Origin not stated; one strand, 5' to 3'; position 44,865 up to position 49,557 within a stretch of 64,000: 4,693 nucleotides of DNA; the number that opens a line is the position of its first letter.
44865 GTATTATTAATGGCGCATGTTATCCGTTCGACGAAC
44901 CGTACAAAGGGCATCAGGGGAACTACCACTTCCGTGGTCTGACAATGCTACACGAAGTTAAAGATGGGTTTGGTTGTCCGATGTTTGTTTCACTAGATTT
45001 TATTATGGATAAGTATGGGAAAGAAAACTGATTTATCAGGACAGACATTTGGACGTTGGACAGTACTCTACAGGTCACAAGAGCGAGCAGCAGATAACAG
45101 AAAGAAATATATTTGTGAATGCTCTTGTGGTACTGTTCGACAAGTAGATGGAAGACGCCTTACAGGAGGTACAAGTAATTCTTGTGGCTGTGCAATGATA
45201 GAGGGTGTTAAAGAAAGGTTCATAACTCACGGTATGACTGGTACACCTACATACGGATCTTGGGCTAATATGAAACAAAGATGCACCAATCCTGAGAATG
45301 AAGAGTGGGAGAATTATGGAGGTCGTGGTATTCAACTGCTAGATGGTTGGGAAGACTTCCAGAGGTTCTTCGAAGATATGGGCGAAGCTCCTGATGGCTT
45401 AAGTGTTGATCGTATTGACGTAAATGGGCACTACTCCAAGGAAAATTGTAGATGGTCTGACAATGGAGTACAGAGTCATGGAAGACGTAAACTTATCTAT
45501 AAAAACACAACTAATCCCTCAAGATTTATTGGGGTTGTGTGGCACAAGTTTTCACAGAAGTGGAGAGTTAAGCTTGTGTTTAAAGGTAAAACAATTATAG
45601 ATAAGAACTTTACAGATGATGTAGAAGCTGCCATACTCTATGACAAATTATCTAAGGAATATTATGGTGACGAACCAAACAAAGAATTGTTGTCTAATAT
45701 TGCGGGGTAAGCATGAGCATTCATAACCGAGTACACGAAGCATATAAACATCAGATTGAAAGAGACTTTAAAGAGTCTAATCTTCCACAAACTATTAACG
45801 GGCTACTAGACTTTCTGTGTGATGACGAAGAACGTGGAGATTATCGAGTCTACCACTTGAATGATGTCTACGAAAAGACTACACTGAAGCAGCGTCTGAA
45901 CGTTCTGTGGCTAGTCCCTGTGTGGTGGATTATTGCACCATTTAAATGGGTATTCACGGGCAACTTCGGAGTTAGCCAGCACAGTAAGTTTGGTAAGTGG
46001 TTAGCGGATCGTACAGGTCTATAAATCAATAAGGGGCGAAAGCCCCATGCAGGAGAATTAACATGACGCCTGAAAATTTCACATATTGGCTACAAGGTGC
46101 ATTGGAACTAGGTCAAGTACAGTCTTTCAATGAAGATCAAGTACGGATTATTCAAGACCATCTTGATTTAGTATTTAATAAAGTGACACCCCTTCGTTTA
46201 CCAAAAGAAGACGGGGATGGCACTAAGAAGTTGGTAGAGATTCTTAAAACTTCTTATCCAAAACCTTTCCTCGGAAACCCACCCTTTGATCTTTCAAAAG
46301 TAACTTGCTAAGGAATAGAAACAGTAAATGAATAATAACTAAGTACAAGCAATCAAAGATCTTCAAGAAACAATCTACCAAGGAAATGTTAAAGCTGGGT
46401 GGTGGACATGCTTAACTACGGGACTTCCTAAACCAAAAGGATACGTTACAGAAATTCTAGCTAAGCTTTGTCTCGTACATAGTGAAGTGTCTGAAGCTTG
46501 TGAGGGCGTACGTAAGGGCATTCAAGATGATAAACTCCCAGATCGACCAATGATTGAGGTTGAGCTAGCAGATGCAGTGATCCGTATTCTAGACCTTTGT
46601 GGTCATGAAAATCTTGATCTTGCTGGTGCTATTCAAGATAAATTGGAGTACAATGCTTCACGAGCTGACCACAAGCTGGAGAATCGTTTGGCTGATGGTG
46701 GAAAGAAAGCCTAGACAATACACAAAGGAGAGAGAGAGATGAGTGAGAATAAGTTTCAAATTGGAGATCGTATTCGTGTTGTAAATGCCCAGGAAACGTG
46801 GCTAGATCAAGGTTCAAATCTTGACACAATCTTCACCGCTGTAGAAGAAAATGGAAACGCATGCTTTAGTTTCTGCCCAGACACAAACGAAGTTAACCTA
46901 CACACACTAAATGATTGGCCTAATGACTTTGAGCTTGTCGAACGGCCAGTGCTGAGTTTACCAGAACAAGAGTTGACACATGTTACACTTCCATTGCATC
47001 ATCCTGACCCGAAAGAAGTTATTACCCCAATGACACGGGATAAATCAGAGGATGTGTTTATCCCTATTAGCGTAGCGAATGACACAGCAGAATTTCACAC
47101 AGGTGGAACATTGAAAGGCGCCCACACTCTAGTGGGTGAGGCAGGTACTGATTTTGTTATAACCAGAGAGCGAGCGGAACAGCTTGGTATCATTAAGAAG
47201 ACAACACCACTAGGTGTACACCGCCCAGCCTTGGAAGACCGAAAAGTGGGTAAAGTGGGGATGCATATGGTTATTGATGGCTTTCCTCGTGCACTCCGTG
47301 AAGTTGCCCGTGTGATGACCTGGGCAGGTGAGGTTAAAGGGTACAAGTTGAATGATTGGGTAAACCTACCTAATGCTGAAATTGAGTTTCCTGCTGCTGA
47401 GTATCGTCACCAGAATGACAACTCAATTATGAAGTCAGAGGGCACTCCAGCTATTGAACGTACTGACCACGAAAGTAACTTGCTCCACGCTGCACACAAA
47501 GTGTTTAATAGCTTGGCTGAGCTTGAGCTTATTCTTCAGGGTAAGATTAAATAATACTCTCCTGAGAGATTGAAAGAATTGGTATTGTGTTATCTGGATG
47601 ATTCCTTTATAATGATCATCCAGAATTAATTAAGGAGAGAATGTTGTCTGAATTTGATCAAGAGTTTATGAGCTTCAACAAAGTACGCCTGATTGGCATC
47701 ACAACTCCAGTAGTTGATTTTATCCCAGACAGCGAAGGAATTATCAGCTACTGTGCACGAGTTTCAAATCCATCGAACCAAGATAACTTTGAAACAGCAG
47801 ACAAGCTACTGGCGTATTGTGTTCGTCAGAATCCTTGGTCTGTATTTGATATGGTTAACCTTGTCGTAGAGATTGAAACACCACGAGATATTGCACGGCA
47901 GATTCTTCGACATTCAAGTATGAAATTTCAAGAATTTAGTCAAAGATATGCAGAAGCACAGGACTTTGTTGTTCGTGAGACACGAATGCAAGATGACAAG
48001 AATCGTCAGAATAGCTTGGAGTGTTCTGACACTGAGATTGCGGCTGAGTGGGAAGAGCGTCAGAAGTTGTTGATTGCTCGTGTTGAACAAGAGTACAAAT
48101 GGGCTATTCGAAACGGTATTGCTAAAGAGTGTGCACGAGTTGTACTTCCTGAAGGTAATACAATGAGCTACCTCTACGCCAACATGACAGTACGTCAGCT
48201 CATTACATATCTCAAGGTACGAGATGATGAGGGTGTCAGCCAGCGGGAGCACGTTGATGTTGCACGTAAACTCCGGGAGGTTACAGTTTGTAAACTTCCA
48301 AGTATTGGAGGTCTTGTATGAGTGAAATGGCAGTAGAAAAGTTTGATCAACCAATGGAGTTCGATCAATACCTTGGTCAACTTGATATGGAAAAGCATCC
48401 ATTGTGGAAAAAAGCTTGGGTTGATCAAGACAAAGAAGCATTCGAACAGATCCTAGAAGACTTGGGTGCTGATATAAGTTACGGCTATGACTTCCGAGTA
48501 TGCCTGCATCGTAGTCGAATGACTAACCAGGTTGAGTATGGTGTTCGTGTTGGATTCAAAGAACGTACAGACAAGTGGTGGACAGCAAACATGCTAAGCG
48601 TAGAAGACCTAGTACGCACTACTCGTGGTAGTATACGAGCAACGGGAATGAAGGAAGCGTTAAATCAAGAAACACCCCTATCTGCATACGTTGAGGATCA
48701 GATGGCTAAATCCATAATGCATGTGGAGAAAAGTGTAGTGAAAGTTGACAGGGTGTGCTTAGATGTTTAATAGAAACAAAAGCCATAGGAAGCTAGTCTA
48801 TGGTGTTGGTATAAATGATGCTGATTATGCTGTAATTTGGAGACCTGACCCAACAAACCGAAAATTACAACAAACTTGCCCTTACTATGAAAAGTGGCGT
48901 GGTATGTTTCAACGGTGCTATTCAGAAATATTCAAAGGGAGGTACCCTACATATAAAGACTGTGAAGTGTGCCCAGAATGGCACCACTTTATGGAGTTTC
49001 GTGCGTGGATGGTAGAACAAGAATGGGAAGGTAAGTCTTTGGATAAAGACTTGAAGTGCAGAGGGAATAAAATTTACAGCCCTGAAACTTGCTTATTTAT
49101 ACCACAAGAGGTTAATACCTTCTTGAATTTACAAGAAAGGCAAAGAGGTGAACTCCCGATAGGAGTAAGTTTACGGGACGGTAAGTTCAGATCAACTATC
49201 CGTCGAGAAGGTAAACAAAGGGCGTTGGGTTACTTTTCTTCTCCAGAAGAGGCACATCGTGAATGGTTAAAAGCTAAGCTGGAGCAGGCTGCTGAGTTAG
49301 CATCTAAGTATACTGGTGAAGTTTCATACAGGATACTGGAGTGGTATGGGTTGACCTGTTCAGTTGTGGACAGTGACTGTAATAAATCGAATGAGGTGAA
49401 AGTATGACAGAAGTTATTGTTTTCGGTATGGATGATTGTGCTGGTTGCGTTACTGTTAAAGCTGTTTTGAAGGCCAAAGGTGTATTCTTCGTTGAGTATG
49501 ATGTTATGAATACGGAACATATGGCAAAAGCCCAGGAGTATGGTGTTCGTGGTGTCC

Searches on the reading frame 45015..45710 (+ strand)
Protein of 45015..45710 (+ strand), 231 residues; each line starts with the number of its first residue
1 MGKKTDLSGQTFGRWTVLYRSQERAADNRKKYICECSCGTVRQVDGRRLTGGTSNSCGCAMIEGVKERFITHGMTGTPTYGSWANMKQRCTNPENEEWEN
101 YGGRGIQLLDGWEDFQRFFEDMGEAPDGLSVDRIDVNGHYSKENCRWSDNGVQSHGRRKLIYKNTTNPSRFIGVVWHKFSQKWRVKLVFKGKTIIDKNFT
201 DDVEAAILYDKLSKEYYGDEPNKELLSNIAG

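Call 48: search_protein_families(library=phrogs, proteins=[window:45015-45710:+], max_evalue=0.00001)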
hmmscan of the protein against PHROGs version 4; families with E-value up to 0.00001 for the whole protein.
window:45015-45710:+ (231 aa): 9 families
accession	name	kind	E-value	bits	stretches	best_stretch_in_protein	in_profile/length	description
phrog_374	-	DNA, RNA and nucleotide metabolism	4.5e-66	224.9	1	1-223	191-413/617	HNH endonuclease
phrog_3377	-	DNA, RNA and nucleotide metabolism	1.6e-34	120.5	1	71-164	6-104/196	HNH endonuclease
phrog_8790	-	DNA, RNA and nucleotide metabolism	8.2e-32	112.1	1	70-181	16-113/241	restriction endonuclease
phrog_2081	-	DNA, RNA and nucleotide metabolism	3e-25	90.3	1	28-163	46-201/433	HNH endonuclease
phrog_953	-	DNA, RNA and nucleotide metabolism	2.1e-17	64.6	1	68-211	213-356/420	HNH endonuclease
phrog_99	-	DNA, RNA and nucleotide metabolism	2.1e-12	48.4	1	123-224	170-267/383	HNH endonuclease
phrog_4578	-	DNA, RNA and nucleotide metabolism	2.1e-12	48.1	1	118-224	19-122/130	HNH endonuclease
phrog_13470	-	DNA, RNA and nucleotide metabolism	4.4e-07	31.1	1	2-211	7-136/152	HNH endonuclease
phrog_27240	-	unknown function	8.8e-06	27.1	0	8-63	8-59/132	-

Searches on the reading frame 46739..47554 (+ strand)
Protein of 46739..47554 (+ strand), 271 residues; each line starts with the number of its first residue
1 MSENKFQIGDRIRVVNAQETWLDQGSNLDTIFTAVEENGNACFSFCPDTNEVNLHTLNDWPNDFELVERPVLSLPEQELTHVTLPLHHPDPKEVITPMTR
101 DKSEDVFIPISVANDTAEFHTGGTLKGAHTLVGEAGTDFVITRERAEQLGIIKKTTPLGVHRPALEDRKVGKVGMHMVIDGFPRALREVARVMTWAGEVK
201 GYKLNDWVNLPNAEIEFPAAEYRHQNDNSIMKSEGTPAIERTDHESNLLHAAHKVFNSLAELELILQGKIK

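Call 48: search_protein_families(library=phrogs, proteins=[window:46739-47554:+], max_evalue=0.00001)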
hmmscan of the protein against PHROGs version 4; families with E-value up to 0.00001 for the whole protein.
window:46739-47554:+ (271 aa): 4 families
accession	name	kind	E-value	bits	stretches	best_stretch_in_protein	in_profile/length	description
phrog_19117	-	unknown function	2.5e-37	129.4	1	153-270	79-197/206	-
phrog_5033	-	lysis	1.3e-32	114.2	1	144-270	57-173/178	endolysin; inhibits RNA polymerase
phrog_801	-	DNA, RNA and nucleotide metabolism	2.8e-12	48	1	164-269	99-191/476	dATP / dGTP pyrophosphohydrolase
phrog_19680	-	unknown function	1.8e-09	39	1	171-264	96-179/188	-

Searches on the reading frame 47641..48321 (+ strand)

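Call 48: search_protein_families(library=phrogs, proteins=[window:47641-48321:+], max_evalue=0.00001)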
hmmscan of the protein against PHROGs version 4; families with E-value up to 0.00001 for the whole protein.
window:47641-48321:+ (226 aa): 3 families
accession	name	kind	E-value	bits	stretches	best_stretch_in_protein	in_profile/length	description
phrog_85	-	DNA, RNA and nucleotide metabolism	5.9e-51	174.9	1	13-220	371-577/866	thymidylate synthase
phrog_10644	-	DNA, RNA and nucleotide metabolism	5.8e-34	118.5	1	75-222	2-150/160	thymidylate synthase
phrog_22708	-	DNA, RNA and nucleotide metabolism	6.7e-10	39.8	1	26-116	35-136/242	thymidylate synthase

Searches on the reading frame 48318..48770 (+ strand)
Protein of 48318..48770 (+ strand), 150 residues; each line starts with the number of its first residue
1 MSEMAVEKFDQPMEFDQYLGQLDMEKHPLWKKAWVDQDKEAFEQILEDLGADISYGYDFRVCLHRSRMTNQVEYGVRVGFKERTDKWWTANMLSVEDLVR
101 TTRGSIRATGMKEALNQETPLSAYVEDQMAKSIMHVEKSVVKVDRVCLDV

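Call 48: search_protein_families(library=phrogs, proteins=[window:48318-48770:+], max_evalue=0.00001)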
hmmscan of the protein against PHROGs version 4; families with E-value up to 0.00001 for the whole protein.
window:48318-48770:+ (150 aa): 1 family
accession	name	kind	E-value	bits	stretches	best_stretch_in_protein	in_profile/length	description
phrog_3506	-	DNA, RNA and nucleotide metabolism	9.8e-13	48.9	1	15-91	2-77/115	thymidylate synthase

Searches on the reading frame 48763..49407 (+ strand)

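Call 48: search_protein_families(library=phrogs, proteins=[window:48763-49407:+], max_evalue=0.00001)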
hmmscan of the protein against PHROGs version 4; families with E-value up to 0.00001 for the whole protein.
window:48763-49407:+ (214 aa): 7 families
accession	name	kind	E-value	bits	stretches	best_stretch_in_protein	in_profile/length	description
phrog_953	-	DNA, RNA and nucleotide metabolism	7.1e-86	290.1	1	4-192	191-378/420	HNH endonuclease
phrog_374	-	DNA, RNA and nucleotide metabolism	7.5e-40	138.3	1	38-210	269-446/617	HNH endonuclease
phrog_30929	-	unknown function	8.3e-28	98.4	1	10-189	3-193/413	-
phrog_2081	-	DNA, RNA and nucleotide metabolism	2.5e-23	83.9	1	39-122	103-195/433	HNH endonuclease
phrog_3377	-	DNA, RNA and nucleotide metabolism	1.7e-11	45.4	1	39-118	12-90/196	HNH endonuclease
phrog_8790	-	DNA, RNA and nucleotide metabolism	2e-07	32.2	1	36-128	20-108/241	restriction endonuclease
phrog_99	-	DNA, RNA and nucleotide metabolism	4.9e-06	27.5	1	133-174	216-258/383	HNH endonuclease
